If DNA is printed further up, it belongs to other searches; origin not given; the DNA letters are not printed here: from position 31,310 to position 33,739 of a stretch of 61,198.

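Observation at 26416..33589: Candidate novel system: orphan flagellar-type MotAB stator co-transcribed with periplasmic TPR scaffold proteins and a multi-EIDAL membrane hub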

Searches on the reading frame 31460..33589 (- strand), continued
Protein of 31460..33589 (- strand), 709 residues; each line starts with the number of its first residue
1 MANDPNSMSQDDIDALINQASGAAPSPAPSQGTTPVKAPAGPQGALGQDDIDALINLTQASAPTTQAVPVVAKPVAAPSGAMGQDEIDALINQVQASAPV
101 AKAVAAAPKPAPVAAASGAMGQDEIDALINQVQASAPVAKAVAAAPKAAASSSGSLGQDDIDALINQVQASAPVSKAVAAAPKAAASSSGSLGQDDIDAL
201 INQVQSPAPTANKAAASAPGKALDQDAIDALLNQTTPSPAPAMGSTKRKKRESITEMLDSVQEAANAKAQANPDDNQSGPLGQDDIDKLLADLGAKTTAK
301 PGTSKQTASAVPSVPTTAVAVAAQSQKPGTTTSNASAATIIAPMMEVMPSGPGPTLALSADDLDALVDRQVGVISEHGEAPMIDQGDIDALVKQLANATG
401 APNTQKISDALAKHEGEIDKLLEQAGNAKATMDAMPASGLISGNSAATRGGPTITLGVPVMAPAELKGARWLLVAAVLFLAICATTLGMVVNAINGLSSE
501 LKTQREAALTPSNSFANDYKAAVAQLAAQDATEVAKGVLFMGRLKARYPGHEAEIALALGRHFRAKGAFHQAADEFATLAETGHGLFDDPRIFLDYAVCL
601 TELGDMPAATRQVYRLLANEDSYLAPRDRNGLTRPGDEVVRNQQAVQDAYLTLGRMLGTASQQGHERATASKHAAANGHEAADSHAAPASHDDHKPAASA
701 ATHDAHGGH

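Call 74: search_protein_families(library=pfam, proteins=[L036:4694-5695:-, L036:5705-7114:-, L036:7143-7796:-, L036:7967-8422:+, L036:8475-9860:+, L036:14388-14852:+, L036:14863-16044:+, L036:16050-17438:+, L036:17435-19459:-, L036:19538-20965:-], max_evalue=0.001)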
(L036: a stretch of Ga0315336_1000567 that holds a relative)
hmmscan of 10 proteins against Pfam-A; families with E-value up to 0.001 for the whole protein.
L036:4694-5695:- (333 aa): 0 families

L036:5705-7114:- (469 aa): 1 family
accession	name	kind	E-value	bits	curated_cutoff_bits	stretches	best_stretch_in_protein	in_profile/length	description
PF00330.25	Aconitase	-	1e-176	588.9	28.7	1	7-458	1-463/463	Aconitase family (aconitate hydratase)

L036:7143-7796:- (217 aa): 1 family
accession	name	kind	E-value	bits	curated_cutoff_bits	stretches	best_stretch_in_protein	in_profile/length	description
PF00990.26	GGDEF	-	1e-21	77.8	23.8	1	19-165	15-161/161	Diguanylate cyclase, GGDEF domain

L036:7967-8422:+ (151 aa): 1 family
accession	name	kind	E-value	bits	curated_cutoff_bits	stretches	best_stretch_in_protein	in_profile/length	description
PF07238.19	PilZ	-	4.9e-05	24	22.5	1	38-125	8-87/102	PilZ domain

L036:8475-9860:+ (461 aa): 2 families
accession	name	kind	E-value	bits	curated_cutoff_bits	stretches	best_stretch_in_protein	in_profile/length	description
PF13517.12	FG-GAP_3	-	8.3e-19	68.4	26.9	1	258-324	1-60/61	FG-GAP-like repeat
PF01839.29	FG-GAP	-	6.3e-12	45.5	22.1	0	382-397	6-21/37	FG-GAP repeat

L036:14388-14852:+ (154 aa): 0 families

L036:14863-16044:+ (393 aa): 7 families
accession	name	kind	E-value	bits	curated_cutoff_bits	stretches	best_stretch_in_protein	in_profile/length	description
PF02518.31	HATPase_c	-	2e-24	86.6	26.4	1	288-391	2-109/111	Histidine kinase-, DNA gyrase B-, and HSP90-like ATPase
PF00512.31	HisKA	-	2.6e-15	56.7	26.9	1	184-244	3-62/66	His Kinase A (phospho-acceptor) domain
PF00989.32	PAS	-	3.1e-09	37.3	22.6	1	67-163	2-112/113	PAS fold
PF08448.16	PAS_4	-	3.9e-08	33.9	23.1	1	72-144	1-73/110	PAS fold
PF13188.13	PAS_8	-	5.6e-07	29.7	21.8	1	66-122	1-54/65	PAS domain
PF13426.13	PAS_9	-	9.5e-07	29.5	27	1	77-166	2-103/103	PAS domain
PF24820.1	Diguanyl_cycl_sensor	-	5.2e-05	23.6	28.1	1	72-125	2-55/109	Diguanylate cyclase-like sensor domain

L036:16050-17438:+ (462 aa): 6 families
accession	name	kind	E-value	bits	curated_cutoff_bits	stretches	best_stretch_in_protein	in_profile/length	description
PF00158.32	Sigma54_activat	-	9.6e-68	227.6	20.2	1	145-312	1-168/168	Sigma-54 interaction domain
PF00072.30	Response_reg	-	9.6e-27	93.8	30.2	1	7-116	1-110/111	Response regulator receiver domain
PF25601.1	AAA_lid_14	-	7.4e-25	87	27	1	317-393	1-77/87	AAA+ ATPase lid domain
PF14532.12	Sigma54_activ_2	-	2.5e-19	70.3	25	1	146-316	1-138/138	Sigma-54 interaction domain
PF02954.25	HTH_8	-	4.7e-14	52.3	22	1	408-448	2-42/42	Bacterial regulatory protein, Fis family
PF07728.20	AAA_5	-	1.4e-06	28.8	22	1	169-287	2-123/139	AAA domain (dynein-related subfamily)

L036:17435-19459:- (674 aa): 2 families
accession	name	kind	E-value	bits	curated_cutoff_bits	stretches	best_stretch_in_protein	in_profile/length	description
PF05448.18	AXE1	-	2.6e-09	36.7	21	1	84-283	26-221/321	Acetyl xylan esterase (AXE1)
PF00326.27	Peptidase_S9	-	3.6e-07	30.3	22.6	1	221-269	46-95/213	Prolyl oligopeptidase family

L036:19538-20965:- (475 aa): 5 families
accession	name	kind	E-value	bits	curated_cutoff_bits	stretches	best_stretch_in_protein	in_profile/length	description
PF19051.5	GFO_IDH_MocA_C2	-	2e-18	67.3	23.3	1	183-303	5-128/254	Oxidoreductase family, C-terminal alpha/beta domain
PF01408.29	GFO_IDH_MocA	-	1.9e-16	61.3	24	1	58-174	2-119/120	Oxidoreductase family, NAD-binding Rossmann fold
PF22725.1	GFO_IDH_MocA_C3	-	8.3e-08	32.7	27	0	183-212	1-30/124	GFO/IDH/MocA C-terminal domain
PF10518.14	TAT_signal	-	9.9e-05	22.5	22.7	1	20-36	1-17/21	TAT (twin-arginine translocation) pathway signal sequence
PF02894.22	GFO_IDH_MocA_C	-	0.00056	20.2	22.9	0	239-412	20-189/218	Oxidoreductase family, C-terminal alpha/beta domain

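Call 78: search_protein_families(library=ncbifam, proteins=[L007:14802-15983:+, L006:14996-15871:+, L036:14863-16044:+, L036:16050-17438:+, L036:14388-14852:+, P0225, L009:15538-16185:+, L009:16182-16586:+, L009:16583-17179:+, L009:9603-9899:+], max_evalue=0.00001)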
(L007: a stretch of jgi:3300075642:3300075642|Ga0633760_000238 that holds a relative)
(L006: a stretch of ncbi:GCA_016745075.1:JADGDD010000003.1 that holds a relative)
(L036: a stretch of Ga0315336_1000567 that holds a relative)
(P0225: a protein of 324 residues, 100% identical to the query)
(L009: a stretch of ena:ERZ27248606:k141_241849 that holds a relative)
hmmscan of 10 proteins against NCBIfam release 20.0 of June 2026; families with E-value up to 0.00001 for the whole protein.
L007:14802-15983:+ (393 aa): 73 families (the best 25 are shown)
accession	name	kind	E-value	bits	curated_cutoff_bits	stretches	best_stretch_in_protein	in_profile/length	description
NF008468.0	PRK11360.1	equivalog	2.8e-65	220.9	646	1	50-392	262-608/616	two-component system sensor histidine kinase AtoS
NF007688.0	PRK10364.1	equivalog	7.3e-51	173.3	479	1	160-392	224-451/460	two-component system sensor histidine kinase ZraS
NF010411.0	PRK13837.1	equivalog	3e-35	121.5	647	1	149-392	423-675/828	two-component system VirA-like sensor kinase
NF046044.1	PnpS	equivalog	3.6e-35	121.7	400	1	28-391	27-390/390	two-component system histidine kinase PnpS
NF053867.1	SprKinKinDBac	equivalog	2.7e-34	118.5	775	1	165-391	274-496/500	sporulation kinase KinD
NF052574.1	HisKinEspCMyxo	equivalog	5.3e-32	110.9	1200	1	136-391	377-636/785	serine histidine kinase EspC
TIGR02956.1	TMAO_torS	equivalog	2.1e-30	105.6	676.5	1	138-392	434-682/967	TMAO reductase system sensor histidine kinase/response regulator TorS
NF047466.1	hybrid_RR_LvrB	exception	7.7e-30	104.3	500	1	163-391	139-375/377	hybrid histidine kinase/response regulator LvrB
NF052573.1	HisKinEspAMyxo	equivalog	3.8e-29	101.3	1400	1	137-389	345-608/755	serine histidine kinase EspA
NF047497.1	HK_LIC_12097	equivalog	4.6e-28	98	500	1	144-392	118-366/367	LIC_12097 family sensor histidine kinase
NF008293.1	PRK11073.1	equivalog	1.5e-27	96.8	240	1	176-392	130-347/349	nitrogen regulation protein NR(II)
NF008312.0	PRK11100.1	equivalog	1.1e-26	93.7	356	1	182-391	262-473/477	two-component system sensor histidine kinase CreC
NF058527.1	HistKinChvGCaul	equivalog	1.3e-25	90.1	740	1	170-391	300-532/535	two-component sensor histidine kinase ChvG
TIGR02966.1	phoR_proteo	equivalog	1.6e-25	89.8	334.2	1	152-389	99-332/333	phosphate regulon sensor histidine kinase PhoR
NF041777.1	sens_FixL_Rhizob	equivalog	2.9e-25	88.9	850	1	169-392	255-481/485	sensor protein FixL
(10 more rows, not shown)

L006:14996-15871:+ (291 aa): 71 families (the best 25 are shown)
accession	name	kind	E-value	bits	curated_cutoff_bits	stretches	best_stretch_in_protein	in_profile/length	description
NF008468.0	PRK11360.1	equivalog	8.4e-55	186.3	646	1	53-290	377-607/616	two-component system sensor histidine kinase AtoS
NF007688.0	PRK10364.1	equivalog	6.8e-49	166.8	479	1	57-290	225-450/460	two-component system sensor histidine kinase ZraS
NF010411.0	PRK13837.1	equivalog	3.7e-43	147.6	647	1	52-290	430-674/828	two-component system VirA-like sensor kinase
NF053867.1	SprKinKinDBac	equivalog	4.3e-36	124.4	775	1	66-290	280-496/500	sporulation kinase KinD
TIGR02956.1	TMAO_torS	equivalog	5.3e-33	114.2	676.5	1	20-290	414-681/967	TMAO reductase system sensor histidine kinase/response regulator TorS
NF047466.1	hybrid_RR_LvrB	exception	6.9e-31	107.7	500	1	30-290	108-375/377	hybrid histidine kinase/response regulator LvrB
NF008293.1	PRK11073.1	equivalog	2.2e-30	106.1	240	1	33-290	90-346/349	nitrogen regulation protein NR(II)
NF052574.1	HisKinEspCMyxo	equivalog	6.2e-29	100.7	1200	1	66-291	411-637/785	serine histidine kinase EspC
NF011874.0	PRK15347.1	equivalog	2.6e-28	98.6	852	1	24-290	352-613/921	two component system sensor kinase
NF046044.1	PnpS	equivalog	5.2e-27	94.9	400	1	59-290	157-390/390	two-component system histidine kinase PnpS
TIGR02966.1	phoR_proteo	equivalog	5.5e-27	94.7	334.2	1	40-287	88-331/333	phosphate regulon sensor histidine kinase PhoR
NF041777.1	sens_FixL_Rhizob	equivalog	5.9e-26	91.1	850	1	54-291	244-481/485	sensor protein FixL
NF052573.1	HisKinEspAMyxo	equivalog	2.8e-25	88.5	1400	1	55-289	367-609/755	serine histidine kinase EspA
NF041947.1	LuxQ_Vibrio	equivalog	4.2e-25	87.8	1200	1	59-290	461-695/843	quorum-sensing autoinducer 2 sensor kinase/phosphatase LuxQ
NF038348.1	T2SS_HK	subfamily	2.5e-24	85.6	450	1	115-290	405-572/574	histidine kinase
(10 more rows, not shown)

L036:14863-16044:+ (393 aa): 83 families (the best 25 are shown)
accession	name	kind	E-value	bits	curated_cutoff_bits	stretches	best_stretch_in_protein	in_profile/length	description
NF008468.0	PRK11360.1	equivalog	6.5e-88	295.6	646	1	61-391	263-608/616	two-component system sensor histidine kinase AtoS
NF007688.0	PRK10364.1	equivalog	1.4e-59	202.1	479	1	159-391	213-451/460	two-component system sensor histidine kinase ZraS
NF046044.1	PnpS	equivalog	1.5e-47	162.5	400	1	36-390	25-390/390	two-component system histidine kinase PnpS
NF010411.0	PRK13837.1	equivalog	1.5e-45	155.5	647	1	139-391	406-675/828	two-component system VirA-like sensor kinase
NF033092.0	HK_WalK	equivalog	1.6e-41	142.6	725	1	20-390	211-593/594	cell wall metabolism sensor histidine kinase WalK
TIGR02966.1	phoR_proteo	equivalog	1.2e-38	133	334.2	1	65-389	5-333/333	phosphate regulon sensor histidine kinase PhoR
NF052574.1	HisKinEspCMyxo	equivalog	5.9e-37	127.2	1200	1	129-390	363-636/785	serine histidine kinase EspC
NF053867.1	SprKinKinDBac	equivalog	8.2e-37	126.8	775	1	171-391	275-497/500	sporulation kinase KinD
NF038348.1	T2SS_HK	subfamily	1.7e-36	125.8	450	1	220-391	399-573/574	histidine kinase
TIGR02956.1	TMAO_torS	equivalog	5.2e-34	117.5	676.5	1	187-391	468-682/967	TMAO reductase system sensor histidine kinase/response regulator TorS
NF041777.1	sens_FixL_Rhizob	equivalog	9e-34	116.9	850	1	162-392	241-482/485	sensor protein FixL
NF011874.0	PRK15347.1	equivalog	1.1e-32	113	852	1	188-392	403-615/921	two component system sensor kinase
NF008312.0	PRK11100.1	equivalog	1.9e-32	112.8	356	1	165-390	241-473/477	two-component system sensor histidine kinase CreC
NF047874.1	MASE3_PAS_HK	subfamily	4.1e-31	108.5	560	1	37-391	229-625/655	MASE3 domain-containing sensor histidine kinase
NF045595.1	HK_scytonemin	equivalog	2.3e-30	105.6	865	1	170-390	401-634/637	scytonemin biosynthesis sensor histidine kinase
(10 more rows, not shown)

L036:16050-17438:+ (462 aa): 102 families (the best 25 are shown)
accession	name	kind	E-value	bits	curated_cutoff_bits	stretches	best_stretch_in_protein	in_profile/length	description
NF008469.0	PRK11361.1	equivalog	3.1e-142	474.5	714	1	1-452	1-458/461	acetoacetate metabolism transcriptional regulator AtoC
NF007689.0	PRK10365.1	equivalog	1.3e-118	396.6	760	1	7-445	8-439/441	sigma-54-dependent response regulator transcription factor ZraR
TIGR02915.1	PEP_resp_reg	equivalog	2.6e-118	395.7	502.6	1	7-448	1-442/445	PEP-CTERM-box response regulator transcription factor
TIGR01818.1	ntrC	equivalog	1.9e-116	389.6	558.6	1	7-386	1-377/463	nitrogen regulation protein NR(I)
NF050807.1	TransRegFlbDCaul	equivalog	8.8e-116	387.4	750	1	50-454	47-444/454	sigma-54-dependent transcriptional regulator FlbD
TIGR01817.1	nifA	equivalog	1.3e-115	387.3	528.85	1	133-390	186-442/534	nif-specific transcriptional activator NifA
NF041946.1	LuxO_transreg_Vib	equivalog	2.5e-108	362.9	800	1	26-384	18-374/463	quorum-sensing sigma-54 dependent transcriptional regulator LuxO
NF051870.1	NAssimRespRegNtrX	equivalog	4.1e-106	355.6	600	1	5-446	2-448/452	nitrogen assimilation response regulator NtrX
NF041552.1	TF_PrdR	equivalog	4.2e-105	352.2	795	1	131-448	253-576/577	sigma-54 dependent transcriptional regulator PrdR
NF011958.0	PRK15429.1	equivalog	2.3e-99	333.9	830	1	116-420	353-653/692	formate hydrogenlyase transcriptional activator FlhA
NF038308.1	RNA_repair_RtcR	equivalog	3.5e-97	326.4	650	1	86-449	121-517/530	RNA repair transcriptional activator RtcR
NF049963.1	RespRegFlgRCampy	domain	9.7e-97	324.5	750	1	8-449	4-428/429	fla regulon two-component system response regulator FlgR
NF003451.0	PRK05022.1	equivalog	2.9e-95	319.9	476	1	122-441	167-501/512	nitric oxide reductase transcriptional regulator NorR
NF008176.1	PRK10923.1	equivalog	1.2e-93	314.3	620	1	6-386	5-381/469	nitrogen regulation protein NR(I)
NF041906.1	V4R_TF_MobR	exception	1.1e-89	301.4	999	1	102-448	193-544/544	phenol degradation transcriptional regulator MobR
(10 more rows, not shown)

L036:14388-14852:+ (154 aa): 0 families

P0225 (324 aa): 63 families (the best 25 are shown)
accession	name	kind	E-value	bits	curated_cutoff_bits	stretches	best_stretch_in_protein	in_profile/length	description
NF033791.1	ActR_PrrA_rreg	equivalog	2e-20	73.5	250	1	22-134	4-121/173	ActR/PrrA/RegA family redox response regulator transcription factor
NF041733.1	resp_reg_CseB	equivalog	5.6e-18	65.1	350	1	21-176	2-163/228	two-component system response regulator CseB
TIGR01818.1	ntrC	equivalog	4.1e-17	62.1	558.6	1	22-143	1-127/463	nitrogen regulation protein NR(I)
NF008469.0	PRK11361.1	equivalog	7.7e-17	61.1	714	1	20-129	5-119/461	acetoacetate metabolism transcriptional regulator AtoC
NF008078.0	PRK10816.1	equivalog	2e-16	60.2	336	1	20-127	1-113/223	two-component system response regulator PhoP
TIGR02154.1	PhoB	equivalog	3.1e-16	59.4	296.2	1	21-132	4-126/226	phosphate regulon transcriptional regulator PhoB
NF007820.0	PRK10529.1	equivalog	1.7e-15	57.1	325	1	21-131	3-117/225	two-component system response regulator KdpE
NF006900.1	PRK09390.1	equivalog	1.4e-14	54.1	255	1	21-171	6-155/203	response regulator FixJ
NF051870.1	NAssimRespRegNtrX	equivalog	3.8e-14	52.4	600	1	21-129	3-118/452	nitrogen assimilation response regulator NtrX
NF045944.1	ResRegRpaBCyano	equivalog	1.5e-13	50.7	330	1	23-128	1-110/229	response regulator transcription factor RpaB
NF011695.0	PRK15115.1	equivalog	1.6e-13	50.3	763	1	20-143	7-135/445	two-component system response regulator GlrR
NF008176.1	PRK10923.1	equivalog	2e-13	49.7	620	1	22-143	6-132/469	nitrogen regulation protein NR(I)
NF045505.1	RR_RssB_Pseudo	equivalog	2.4e-13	49.9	700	1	20-118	6-109/394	two-component system response regulator RssB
NF007928.2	PRK10643.1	equivalog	5.2e-13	49.1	330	1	21-126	2-112/216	two-component system response regulator PmrA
NF047793.1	ResRegPgtA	equivalog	1.8e-12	46.8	650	1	21-129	7-120/414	two-component system response regulator PgtA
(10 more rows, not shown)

L009:15538-16185:+ (215 aa): 45 families (the best 25 are shown)
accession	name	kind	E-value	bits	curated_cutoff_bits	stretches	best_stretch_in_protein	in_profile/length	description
TIGR02937.1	sigma70-ECF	superfamily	2.1e-18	66.5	42.9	1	21-183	1-163/165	sigma-70 family RNA polymerase sigma factor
NF008888.0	PRK11922.1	equivalog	1.4e-17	64.1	204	1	13-185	22-196/231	RNA polymerase sigma factor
NF009171.0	PRK12518.1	equivalog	2.4e-16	60.1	208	1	49-183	54-182/191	RNA polymerase sigma factor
TIGR02950.1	SigM_subfam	subfamily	4.9e-16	59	147.95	1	49-184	28-157/159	RNA polymerase sigma factor, SigM family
NF007230.0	PRK09648.1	subfamily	5.1e-15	55.7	209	1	15-185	20-189/195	RNA polymerase sigma factor ShbA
NF007223.0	PRK09641.1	equivalog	8.6e-15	55.1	209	1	14-183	11-182/187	RNA polymerase sigma factor SigW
NF009166.1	PRK12513.1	equivalog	1.5e-14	54.2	206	1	15-184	16-185/193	RNA polymerase sigma factor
TIGR02952.1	Sig70_famx2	equivalog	4.6e-14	52.7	206.45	1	48-183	38-168/170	ECF subfamily RNA polymerase sigma factor, BldN family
NF058625.1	sigma_PG0214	equivalog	5.6e-14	52.2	130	1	27-183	10-159/170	GFO_1088 family ECF-type sigma factor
NF006930.0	PRK09415.1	subfamily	8.9e-13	48.5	198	1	34-183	29-173/179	RNA polymerase factor sigma C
TIGR02948.1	SigW_bacill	equivalog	2.9e-12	47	243.1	1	15-182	12-181/187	RNA polymerase sigma factor SigW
NF004113.0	PRK05602.1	equivalog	8.3e-12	45.2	208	1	12-186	36-202/211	RNA polymerase sigma factor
TIGR02984.1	Sig-70_plancto1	subfamily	8.8e-12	45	183.75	1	16-185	2-188/189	RNA polymerase sigma-70 factor, Planctomycetaceae-specific subfamily 1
NF007225.0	PRK09643.1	equivalog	1.2e-11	44.7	190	1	15-199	21-196/204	RNA polymerase sigma factor SigM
TIGR02959.1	SigZ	equivalog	4e-11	43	168.65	1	48-184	22-147/170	RNA polymerase sigma factor SigZ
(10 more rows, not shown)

L009:16182-16586:+ (134 aa): 0 families

L009:16583-17179:+ (198 aa): 0 families

L009:9603-9899:+ (98 aa): 0 families
